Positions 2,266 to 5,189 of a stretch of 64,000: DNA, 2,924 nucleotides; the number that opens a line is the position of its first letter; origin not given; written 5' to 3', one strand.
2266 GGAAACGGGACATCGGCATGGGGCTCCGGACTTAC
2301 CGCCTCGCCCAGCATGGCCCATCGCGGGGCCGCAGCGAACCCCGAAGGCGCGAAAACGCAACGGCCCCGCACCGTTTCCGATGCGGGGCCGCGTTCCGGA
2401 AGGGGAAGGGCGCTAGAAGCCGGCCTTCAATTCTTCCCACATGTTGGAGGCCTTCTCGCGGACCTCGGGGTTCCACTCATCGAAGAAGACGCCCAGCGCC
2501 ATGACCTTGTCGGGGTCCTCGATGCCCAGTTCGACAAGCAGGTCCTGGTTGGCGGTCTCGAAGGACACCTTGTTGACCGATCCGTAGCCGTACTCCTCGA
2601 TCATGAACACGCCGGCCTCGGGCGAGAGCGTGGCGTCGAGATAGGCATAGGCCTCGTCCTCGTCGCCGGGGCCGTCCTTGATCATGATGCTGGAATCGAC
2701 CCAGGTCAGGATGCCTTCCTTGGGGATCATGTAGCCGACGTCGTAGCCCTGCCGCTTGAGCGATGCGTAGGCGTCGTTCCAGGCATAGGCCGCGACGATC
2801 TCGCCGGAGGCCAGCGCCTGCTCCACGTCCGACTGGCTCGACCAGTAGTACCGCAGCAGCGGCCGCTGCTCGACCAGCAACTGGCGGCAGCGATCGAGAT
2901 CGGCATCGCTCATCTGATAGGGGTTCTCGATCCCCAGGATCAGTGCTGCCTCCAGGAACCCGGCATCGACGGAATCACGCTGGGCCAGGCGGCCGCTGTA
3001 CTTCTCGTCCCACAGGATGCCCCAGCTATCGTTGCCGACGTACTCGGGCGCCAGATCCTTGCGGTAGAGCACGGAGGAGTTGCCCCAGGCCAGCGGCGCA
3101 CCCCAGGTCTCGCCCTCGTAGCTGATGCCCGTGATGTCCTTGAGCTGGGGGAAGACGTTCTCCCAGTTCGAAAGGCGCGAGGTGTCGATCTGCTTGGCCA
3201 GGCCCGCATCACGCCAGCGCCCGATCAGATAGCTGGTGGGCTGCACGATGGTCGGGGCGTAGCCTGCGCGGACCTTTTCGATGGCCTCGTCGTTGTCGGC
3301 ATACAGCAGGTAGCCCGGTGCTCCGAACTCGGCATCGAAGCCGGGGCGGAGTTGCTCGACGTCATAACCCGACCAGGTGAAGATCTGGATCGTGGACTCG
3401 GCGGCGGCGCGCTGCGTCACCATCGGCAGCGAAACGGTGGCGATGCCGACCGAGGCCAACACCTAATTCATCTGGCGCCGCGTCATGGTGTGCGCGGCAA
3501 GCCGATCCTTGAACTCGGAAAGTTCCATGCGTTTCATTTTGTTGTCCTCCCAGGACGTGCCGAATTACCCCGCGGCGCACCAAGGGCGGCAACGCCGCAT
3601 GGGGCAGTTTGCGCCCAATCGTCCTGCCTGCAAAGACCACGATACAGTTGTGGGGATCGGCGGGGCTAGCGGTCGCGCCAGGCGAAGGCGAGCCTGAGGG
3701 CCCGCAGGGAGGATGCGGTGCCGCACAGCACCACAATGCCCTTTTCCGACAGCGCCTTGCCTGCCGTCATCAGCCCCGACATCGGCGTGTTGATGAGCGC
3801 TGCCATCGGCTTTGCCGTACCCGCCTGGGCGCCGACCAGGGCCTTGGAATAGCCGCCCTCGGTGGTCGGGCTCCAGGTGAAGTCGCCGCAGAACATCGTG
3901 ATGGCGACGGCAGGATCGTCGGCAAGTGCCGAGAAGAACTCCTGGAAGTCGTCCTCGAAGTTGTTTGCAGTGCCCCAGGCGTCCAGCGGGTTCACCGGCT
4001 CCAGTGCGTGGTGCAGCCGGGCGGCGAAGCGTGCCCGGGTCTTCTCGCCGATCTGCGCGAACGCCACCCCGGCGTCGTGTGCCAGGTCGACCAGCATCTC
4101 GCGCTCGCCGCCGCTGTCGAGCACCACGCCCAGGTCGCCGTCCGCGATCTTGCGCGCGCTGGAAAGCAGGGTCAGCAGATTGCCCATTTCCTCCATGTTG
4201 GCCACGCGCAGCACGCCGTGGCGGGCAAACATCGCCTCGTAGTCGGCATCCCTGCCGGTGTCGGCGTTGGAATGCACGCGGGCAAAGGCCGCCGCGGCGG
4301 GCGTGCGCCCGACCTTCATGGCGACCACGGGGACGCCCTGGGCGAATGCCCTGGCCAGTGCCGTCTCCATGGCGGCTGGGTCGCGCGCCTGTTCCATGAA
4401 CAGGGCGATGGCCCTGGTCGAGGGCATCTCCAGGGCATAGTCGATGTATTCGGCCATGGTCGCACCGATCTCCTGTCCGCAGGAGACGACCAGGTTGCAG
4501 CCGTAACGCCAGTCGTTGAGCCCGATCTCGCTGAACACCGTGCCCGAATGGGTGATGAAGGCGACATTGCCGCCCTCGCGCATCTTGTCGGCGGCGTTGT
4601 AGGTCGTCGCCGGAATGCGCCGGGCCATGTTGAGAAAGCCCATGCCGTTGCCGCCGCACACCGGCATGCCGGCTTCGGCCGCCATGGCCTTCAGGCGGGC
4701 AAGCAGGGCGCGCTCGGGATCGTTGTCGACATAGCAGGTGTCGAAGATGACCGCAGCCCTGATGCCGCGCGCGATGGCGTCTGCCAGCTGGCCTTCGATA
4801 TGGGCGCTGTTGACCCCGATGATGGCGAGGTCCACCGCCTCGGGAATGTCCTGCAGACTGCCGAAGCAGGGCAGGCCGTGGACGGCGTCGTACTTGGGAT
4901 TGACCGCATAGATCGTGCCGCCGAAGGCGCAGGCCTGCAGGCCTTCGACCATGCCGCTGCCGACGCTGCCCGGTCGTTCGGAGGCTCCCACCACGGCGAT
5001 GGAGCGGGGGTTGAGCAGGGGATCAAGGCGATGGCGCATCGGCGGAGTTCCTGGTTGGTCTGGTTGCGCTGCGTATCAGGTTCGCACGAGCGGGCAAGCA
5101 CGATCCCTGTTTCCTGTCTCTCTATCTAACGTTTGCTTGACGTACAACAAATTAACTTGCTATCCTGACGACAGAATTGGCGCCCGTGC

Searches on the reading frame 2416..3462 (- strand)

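Call 9: search_protein_families(library=pfam, proteins=[window:2416-3462:-], max_evalue=0.0001)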
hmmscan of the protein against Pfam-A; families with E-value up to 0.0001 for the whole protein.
window:2416-3462:- (349 aa): 2 families
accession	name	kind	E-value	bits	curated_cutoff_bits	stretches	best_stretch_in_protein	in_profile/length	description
PF13416.11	SBP_bac_8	-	6.7e-26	92.1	27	1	62-304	26-269/279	Bacterial extracellular solute-binding protein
PF13343.11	SBP_bac_6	-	3.8e-09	36.8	24.6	1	79-297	20-221/245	Bacterial extracellular solute-binding protein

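Call 54: search_protein_families(library=ncbifam, proteins=[window:2416-3462:-], max_evalue=1e-10)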
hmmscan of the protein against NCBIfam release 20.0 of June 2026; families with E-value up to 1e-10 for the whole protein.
window:2416-3462:- (349 aa): 3 families
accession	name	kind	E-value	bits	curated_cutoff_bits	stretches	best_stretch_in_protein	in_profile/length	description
NF007962.0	PRK10682.1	equivalog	5.1e-24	85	636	1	13-348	20-369/370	spermidine/putrescine ABC transporter substrate-binding protein PotF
NF041888.1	ABC_SBP_YdcS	equivalog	8.1e-20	71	725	1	90-313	106-337/379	putative ABC transporter substrate-binding protein YdcS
NF007048.0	PRK09501.1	equivalog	1e-17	64.1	582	1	8-343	12-338/348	spermidine/putrescine ABC transporter substrate-binding protein PotD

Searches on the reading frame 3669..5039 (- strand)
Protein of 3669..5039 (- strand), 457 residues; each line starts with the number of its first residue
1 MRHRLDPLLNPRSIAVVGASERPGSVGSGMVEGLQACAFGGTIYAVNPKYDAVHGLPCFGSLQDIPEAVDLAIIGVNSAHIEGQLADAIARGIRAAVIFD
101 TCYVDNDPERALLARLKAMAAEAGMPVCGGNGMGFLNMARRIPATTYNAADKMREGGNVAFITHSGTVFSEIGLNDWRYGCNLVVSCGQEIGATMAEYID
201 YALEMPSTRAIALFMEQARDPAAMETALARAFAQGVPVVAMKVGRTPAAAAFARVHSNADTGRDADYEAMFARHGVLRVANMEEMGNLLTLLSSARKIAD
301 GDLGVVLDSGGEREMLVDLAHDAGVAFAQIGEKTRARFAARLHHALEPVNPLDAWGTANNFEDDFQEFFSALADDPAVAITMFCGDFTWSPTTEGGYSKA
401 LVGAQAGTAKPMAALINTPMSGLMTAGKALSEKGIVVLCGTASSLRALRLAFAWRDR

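Call 9: search_protein_families(library=pfam, proteins=[window:3669-5039:-], max_evalue=0.0001)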
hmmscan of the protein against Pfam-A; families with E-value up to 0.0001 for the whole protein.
window:3669-5039:- (457 aa): 3 families
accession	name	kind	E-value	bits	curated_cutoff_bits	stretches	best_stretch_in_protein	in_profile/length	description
PF13607.11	Succ_CoA_lig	-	3.7e-29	101.7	27.4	1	157-291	2-137/138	Succinyl-CoA ligase like flavodoxin domain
PF13380.12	CoA_binding_2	-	6.3e-22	78.6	22.8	1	12-136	1-114/116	CoA binding domain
PF02629.25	CoA_binding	-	8.2e-07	30.1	22.3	1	12-99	4-94/97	CoA binding domain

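Call 54: search_protein_families(library=ncbifam, proteins=[window:3669-5039:-], max_evalue=1e-10)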
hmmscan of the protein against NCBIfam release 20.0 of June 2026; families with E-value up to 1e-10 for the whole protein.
window:3669-5039:- (457 aa): 4 families
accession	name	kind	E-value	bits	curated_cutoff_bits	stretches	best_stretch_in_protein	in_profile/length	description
TIGR02717.1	AcCoA-syn-alpha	equivalog_domain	1e-69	235.4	567.15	1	5-448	1-440/447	acetate--CoA ligase alpha subunit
NF045494.1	AcCoALig_Archglob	equivalog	2.1e-45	155.3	1200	1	6-446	219-654/665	acetate--CoA ligase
NF045492.1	HydPropCoALig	equivalog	1.6e-43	149.1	1300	1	5-393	248-637/700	3-hydroxypropionate--CoA ligase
NF045493.1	HydDutCoALig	equivalog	6.4e-40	137.4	1300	1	7-360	5-359/698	4-hydroxybutyrate--CoA ligase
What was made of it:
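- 3666..5039 (-): Divergent gene: ADP-forming acyl-CoA synthetase-like protein (CoA_binding_2 + Succ_CoA_lig, no ATP-grasp domain). Calls 9 and 54.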
